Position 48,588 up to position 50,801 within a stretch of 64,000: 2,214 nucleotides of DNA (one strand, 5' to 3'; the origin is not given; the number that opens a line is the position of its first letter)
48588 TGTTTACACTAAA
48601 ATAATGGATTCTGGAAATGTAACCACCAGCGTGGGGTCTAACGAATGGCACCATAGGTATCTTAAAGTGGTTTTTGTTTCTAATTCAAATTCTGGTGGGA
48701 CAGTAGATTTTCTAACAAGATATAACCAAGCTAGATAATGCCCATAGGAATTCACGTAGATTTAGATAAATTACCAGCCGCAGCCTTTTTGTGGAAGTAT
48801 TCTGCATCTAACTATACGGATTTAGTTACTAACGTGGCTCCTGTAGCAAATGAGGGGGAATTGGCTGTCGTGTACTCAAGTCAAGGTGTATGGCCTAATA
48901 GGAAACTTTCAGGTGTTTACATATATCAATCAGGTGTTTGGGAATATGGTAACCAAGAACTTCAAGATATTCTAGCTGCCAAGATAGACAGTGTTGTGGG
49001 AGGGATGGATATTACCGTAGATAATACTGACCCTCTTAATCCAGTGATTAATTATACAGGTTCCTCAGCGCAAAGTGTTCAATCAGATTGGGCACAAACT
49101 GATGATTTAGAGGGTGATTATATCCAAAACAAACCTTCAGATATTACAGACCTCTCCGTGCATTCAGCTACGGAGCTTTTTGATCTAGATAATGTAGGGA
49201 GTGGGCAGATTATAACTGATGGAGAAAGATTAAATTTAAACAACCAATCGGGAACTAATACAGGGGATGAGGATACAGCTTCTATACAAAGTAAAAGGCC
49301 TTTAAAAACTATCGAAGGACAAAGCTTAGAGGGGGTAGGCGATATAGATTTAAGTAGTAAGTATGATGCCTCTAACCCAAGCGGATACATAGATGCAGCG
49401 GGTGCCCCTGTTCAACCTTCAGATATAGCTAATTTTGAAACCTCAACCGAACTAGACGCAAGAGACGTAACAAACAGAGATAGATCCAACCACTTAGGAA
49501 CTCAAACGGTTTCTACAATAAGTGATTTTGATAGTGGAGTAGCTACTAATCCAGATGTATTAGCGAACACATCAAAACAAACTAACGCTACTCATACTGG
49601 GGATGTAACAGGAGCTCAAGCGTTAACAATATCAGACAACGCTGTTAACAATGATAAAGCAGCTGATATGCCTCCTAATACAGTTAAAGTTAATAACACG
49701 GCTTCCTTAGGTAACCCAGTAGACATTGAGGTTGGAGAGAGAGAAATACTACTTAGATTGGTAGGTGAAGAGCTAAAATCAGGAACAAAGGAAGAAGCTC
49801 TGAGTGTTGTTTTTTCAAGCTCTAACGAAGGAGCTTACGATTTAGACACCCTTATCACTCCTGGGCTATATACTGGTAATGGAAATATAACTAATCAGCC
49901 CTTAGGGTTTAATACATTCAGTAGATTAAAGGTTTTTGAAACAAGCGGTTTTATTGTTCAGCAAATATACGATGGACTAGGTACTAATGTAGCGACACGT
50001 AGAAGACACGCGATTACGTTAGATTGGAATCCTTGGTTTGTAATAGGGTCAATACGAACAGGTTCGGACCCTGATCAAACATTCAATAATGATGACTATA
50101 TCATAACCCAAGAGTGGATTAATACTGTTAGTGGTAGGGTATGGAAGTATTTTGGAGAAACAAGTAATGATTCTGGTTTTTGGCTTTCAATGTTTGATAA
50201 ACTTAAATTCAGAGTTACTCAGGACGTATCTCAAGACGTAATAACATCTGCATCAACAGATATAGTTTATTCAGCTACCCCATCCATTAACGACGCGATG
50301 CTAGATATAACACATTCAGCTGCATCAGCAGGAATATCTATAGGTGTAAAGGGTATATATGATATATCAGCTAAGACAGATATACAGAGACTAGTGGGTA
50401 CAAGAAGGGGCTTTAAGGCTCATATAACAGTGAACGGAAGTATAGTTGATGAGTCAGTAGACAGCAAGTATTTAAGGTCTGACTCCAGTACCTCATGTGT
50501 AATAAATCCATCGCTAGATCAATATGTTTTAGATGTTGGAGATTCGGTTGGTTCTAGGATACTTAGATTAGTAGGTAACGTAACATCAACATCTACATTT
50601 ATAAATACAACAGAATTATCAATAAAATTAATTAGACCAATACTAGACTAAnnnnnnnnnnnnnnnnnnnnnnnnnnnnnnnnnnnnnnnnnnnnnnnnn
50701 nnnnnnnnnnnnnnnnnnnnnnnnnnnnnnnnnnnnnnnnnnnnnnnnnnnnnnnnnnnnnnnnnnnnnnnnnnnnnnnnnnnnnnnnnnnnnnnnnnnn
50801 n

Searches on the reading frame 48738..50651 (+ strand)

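Call 9: search_protein_families(library=phrogs, proteins=[window:48738-50651:+])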
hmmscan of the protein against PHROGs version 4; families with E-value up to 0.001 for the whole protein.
window:48738-50651:+ (637 aa): 2 families
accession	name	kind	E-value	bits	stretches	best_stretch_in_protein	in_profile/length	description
phrog_2647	-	head and packaging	2.7e-05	24.4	1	218-285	17-79/336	head decoration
phrog_3971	-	unknown function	0.00096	19.3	0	247-441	29-182/331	-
